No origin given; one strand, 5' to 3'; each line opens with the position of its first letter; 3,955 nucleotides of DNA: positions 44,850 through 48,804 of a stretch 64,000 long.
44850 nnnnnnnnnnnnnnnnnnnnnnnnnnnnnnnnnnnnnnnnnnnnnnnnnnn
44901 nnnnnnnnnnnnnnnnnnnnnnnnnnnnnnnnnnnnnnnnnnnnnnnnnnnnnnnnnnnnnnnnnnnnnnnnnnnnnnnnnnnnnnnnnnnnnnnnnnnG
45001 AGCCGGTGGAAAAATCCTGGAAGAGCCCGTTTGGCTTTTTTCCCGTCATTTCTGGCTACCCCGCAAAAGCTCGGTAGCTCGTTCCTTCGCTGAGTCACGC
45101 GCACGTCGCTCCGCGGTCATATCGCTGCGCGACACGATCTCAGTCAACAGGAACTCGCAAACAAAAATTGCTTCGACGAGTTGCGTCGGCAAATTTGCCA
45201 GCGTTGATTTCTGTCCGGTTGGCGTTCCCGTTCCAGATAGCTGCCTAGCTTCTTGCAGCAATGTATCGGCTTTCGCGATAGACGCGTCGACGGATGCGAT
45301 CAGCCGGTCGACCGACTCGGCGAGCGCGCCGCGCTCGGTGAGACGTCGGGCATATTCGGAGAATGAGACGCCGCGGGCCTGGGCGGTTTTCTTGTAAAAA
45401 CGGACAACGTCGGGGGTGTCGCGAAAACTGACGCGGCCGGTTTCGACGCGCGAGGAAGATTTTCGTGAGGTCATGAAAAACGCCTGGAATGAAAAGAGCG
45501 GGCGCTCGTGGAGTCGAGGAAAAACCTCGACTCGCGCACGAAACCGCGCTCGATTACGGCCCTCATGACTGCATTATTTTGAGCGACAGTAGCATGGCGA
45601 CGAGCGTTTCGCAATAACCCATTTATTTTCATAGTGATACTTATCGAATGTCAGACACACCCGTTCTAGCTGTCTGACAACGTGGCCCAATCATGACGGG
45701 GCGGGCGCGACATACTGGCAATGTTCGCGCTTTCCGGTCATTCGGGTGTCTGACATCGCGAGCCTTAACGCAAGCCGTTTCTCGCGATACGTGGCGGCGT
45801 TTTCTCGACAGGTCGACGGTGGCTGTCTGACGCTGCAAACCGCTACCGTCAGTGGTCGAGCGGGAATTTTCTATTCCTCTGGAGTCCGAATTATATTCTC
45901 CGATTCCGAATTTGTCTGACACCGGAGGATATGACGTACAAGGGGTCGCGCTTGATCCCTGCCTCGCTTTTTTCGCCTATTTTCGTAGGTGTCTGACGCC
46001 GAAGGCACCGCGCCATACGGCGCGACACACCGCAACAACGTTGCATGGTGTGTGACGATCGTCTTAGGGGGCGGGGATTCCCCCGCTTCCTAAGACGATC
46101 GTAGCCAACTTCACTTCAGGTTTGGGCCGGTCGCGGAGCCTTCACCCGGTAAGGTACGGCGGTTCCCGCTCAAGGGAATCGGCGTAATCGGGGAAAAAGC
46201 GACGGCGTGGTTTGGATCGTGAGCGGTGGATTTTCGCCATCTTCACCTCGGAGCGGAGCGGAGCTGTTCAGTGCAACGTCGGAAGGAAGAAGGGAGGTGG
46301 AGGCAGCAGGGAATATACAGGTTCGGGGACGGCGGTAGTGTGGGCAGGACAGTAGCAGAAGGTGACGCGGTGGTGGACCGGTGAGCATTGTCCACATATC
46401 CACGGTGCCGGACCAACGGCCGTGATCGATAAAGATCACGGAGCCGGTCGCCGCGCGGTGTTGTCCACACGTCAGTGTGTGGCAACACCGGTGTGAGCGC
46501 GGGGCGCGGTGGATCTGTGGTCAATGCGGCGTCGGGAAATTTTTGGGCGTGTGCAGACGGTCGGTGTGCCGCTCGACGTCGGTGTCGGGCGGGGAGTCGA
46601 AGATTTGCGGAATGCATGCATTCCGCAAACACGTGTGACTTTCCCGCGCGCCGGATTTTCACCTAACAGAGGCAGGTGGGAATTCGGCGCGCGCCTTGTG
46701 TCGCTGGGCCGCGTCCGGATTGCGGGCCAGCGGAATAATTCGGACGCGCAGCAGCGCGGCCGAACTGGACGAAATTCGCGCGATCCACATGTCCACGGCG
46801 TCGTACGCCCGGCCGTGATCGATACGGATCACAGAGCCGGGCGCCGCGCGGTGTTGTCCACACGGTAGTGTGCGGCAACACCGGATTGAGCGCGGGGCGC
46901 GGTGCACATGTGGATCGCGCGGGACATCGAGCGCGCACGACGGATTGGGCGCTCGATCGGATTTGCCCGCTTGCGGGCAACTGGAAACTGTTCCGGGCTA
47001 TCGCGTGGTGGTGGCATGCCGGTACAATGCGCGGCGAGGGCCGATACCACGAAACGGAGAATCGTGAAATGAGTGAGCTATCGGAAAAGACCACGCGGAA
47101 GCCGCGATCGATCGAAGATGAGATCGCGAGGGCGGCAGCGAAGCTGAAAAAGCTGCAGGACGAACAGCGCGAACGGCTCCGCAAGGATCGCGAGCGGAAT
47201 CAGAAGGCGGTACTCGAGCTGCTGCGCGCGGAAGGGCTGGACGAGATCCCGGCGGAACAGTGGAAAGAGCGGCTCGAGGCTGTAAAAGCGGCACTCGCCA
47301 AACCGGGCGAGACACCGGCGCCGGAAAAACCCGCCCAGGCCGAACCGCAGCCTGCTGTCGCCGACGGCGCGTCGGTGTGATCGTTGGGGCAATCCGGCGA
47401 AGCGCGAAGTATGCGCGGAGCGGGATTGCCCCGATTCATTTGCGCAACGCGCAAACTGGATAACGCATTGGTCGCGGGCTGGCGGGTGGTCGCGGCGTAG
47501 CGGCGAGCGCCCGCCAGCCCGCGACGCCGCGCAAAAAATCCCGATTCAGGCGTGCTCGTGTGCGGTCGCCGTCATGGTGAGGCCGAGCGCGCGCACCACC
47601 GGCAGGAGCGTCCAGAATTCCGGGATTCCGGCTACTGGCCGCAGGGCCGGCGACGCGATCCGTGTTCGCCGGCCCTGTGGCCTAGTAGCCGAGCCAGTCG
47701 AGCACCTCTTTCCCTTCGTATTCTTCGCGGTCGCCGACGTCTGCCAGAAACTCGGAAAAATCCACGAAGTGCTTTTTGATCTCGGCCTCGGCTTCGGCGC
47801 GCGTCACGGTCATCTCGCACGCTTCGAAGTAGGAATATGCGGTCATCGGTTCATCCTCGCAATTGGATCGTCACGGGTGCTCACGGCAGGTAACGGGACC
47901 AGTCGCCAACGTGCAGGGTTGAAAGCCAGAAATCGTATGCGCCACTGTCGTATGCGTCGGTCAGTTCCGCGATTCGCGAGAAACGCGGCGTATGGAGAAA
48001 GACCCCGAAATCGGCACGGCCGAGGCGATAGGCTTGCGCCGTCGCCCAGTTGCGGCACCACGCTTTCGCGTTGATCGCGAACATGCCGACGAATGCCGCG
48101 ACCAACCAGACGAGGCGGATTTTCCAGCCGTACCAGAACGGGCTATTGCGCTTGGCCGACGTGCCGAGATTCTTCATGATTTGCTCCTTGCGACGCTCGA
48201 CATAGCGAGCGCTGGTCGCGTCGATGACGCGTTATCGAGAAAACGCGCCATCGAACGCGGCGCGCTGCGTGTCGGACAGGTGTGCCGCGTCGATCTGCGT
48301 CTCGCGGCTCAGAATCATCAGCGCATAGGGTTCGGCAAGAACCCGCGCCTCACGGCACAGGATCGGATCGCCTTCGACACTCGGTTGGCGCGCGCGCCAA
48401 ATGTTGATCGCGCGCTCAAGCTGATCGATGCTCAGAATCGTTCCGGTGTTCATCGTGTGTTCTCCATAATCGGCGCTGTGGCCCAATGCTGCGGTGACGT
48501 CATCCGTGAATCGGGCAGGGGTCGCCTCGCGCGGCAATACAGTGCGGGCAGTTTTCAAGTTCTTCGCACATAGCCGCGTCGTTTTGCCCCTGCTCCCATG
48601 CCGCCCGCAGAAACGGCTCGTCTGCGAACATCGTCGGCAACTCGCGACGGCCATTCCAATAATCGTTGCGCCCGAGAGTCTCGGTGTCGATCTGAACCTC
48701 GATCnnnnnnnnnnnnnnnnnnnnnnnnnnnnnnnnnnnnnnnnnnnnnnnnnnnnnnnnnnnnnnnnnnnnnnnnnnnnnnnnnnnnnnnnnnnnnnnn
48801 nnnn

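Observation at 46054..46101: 48-bp nested palindrome as oriT nick-region candidate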

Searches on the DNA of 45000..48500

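Call 12: search_rna_families(source=window, start=45000, end=48500, threshold=evalue, max_evalue=1, show_alignments=3)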
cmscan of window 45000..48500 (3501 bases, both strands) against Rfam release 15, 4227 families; matches with E-value up to 1: 3.
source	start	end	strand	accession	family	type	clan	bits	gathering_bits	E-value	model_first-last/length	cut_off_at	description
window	47464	47531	+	RF03937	mir-9456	Gene; miRNA;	-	26.9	80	0.031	1-68/68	no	mir-9456 microRNA precursor family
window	46055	46102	+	RF04114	MIR4374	Gene; miRNA;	-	21.9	105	0.26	37-84/119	no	MIR4374 microRNA precursor family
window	45989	46063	-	RF01681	P4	Gene; sRNA;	-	16.8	37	0.28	1-215/215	no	Pseudomonas sRNA P4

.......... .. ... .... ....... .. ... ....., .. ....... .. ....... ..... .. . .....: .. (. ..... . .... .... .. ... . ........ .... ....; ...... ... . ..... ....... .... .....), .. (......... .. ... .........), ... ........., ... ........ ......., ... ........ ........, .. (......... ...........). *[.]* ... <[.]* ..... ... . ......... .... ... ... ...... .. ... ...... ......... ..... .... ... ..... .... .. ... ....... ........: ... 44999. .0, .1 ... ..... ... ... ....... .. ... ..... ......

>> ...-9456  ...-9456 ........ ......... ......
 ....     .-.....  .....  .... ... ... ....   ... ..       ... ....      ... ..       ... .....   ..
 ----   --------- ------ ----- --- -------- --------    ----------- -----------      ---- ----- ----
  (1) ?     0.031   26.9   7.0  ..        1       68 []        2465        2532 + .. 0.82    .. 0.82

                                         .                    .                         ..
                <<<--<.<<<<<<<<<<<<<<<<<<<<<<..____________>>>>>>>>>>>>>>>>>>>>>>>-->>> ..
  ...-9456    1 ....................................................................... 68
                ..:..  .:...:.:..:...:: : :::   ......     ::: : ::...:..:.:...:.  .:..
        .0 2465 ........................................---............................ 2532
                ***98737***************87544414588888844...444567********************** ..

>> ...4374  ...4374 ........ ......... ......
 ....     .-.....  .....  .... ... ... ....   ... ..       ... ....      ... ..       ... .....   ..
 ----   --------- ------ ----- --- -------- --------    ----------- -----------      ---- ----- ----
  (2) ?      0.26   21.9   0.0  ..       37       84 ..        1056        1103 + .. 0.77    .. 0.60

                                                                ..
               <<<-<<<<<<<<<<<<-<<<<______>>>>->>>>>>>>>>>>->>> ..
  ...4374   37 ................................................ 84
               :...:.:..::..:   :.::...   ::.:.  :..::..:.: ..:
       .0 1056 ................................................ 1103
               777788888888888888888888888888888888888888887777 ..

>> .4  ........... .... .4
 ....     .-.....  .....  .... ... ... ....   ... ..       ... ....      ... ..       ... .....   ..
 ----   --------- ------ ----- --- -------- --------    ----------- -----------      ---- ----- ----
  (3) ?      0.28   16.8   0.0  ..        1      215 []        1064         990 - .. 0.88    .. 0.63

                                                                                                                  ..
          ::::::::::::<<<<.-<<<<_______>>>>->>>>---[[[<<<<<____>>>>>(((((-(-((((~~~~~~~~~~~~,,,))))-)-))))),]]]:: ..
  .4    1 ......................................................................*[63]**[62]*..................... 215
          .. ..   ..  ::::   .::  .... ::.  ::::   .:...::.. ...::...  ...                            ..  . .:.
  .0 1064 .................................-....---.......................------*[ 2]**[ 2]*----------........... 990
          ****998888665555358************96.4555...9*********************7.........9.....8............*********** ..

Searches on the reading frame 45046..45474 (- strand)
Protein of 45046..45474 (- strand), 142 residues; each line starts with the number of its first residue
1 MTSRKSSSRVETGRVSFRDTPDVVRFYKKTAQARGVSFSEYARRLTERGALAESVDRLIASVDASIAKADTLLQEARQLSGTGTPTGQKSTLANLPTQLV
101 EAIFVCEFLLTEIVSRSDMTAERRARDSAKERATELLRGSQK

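Call 6: search_protein_families(library=pfam, proteins=[window:45046-45474:-])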
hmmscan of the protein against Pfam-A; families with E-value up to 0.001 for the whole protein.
window:45046-45474:- (142 aa): 0 families

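Call 48: find_homologous_proteins(query=window:45046-45474:-, max_evalue=0.00001)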
Query window:45046-45474:- (142 aa): 12 proteins with E <= 0.00001 among 147 candidates.
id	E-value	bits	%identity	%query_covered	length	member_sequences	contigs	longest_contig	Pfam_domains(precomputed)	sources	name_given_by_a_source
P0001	5.3e-80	283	100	100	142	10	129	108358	-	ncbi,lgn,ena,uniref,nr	ncbi:hypothetical protein [Burkholderia cenocepacia]|uniref:Uncharacterized protein n=2 Tax=Burkhold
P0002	6.3e-70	251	89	100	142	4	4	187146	-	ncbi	ncbi:hypothetical protein ACRS8P_38000 [Burkholderia cenocepacia]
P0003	6.6e-70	251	89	100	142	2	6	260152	-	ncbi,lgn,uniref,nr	ncbi:hypothetical protein [Burkholderia pseudomallei]|uniref:Uncharacterized protein n=1 Tax=Burkhol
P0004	1.6e-69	250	89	100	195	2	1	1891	-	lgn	-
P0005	2.6e-57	210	73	100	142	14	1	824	-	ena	-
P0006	6.2e-37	145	57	97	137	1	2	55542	-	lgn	-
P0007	8.2e-37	144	57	97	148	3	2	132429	-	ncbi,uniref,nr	ncbi:hypothetical protein [Burkholderia stagnalis]|uniref:hypothetical protein n=1 Tax=Burkholderia 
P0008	7.4e-36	141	55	97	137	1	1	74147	-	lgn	-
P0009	9.3e-36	141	55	97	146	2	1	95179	-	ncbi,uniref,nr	ncbi:hypothetical protein [Burkholderia stagnalis]|uniref:hypothetical protein n=1 Tax=Burkholderia 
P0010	1.3e-35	140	55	99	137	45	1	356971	-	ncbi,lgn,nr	ncbi:hypothetical protein KY49_6785 [Burkholderia sp. MSHR3999]|nr:hypothetical protein KY49_6785 [B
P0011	5.9e-35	138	54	99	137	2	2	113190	-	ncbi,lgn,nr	ncbi:hypothetical protein WT02_20815 [Burkholderia stagnalis]|nr:hypothetical protein WT03_29430 [Bu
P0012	2.3e-21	94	54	76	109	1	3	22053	-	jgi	jgi:hypothetical protein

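Call 49: find_encoding_contigs(protein=P0001, flank=3000, max_places=8)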
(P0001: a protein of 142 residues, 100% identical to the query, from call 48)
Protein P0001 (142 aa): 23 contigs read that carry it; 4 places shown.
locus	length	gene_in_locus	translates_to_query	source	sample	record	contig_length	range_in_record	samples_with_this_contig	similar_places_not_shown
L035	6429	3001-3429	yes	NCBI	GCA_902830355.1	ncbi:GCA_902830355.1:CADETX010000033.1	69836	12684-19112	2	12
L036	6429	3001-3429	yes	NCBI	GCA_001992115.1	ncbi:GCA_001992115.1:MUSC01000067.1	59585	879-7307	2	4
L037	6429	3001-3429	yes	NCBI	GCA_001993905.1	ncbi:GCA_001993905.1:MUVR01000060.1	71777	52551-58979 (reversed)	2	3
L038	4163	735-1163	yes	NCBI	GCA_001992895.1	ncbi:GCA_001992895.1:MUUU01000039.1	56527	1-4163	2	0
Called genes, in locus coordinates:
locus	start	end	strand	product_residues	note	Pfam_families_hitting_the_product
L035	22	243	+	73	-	PF12512:DUF3717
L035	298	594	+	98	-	-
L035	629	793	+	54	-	-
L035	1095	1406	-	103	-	-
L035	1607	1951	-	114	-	-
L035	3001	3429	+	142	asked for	-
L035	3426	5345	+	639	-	PF02534:T4SS-DNA_transf, PF10412:TrwB_AAD_bind, PF12696:TraG-D_C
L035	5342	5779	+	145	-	PF11412:DsbD_N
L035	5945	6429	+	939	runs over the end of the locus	PF08751:TrwC, PF13245:AAA_19, PF13401:AAA_22 (weak), PF13604:AAA_30, PF01443:Viral_helicase1 (faint), PF22232:TraI_hel_assoc_N (weak)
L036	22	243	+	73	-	PF12512:DUF3717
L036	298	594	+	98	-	-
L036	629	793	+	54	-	-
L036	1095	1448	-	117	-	-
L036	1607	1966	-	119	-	-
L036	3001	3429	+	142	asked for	-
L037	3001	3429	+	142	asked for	-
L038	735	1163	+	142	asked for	-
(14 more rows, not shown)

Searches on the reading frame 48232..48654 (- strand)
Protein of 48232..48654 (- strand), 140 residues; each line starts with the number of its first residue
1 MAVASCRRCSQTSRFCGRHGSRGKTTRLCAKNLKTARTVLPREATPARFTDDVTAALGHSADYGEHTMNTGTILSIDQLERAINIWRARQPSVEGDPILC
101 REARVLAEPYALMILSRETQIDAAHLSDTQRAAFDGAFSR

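Call 72: search_protein_families(library=pfam, proteins=[window:48232-48654:-], max_evalue=0.001)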
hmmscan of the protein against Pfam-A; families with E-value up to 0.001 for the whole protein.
window:48232-48654:- (140 aa): 1 family
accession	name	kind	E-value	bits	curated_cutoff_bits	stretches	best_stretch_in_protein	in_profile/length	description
PF12512.13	DUF3717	-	2.3e-19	69.4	25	1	74-136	3-65/68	Protein of unknown function (DUF3717)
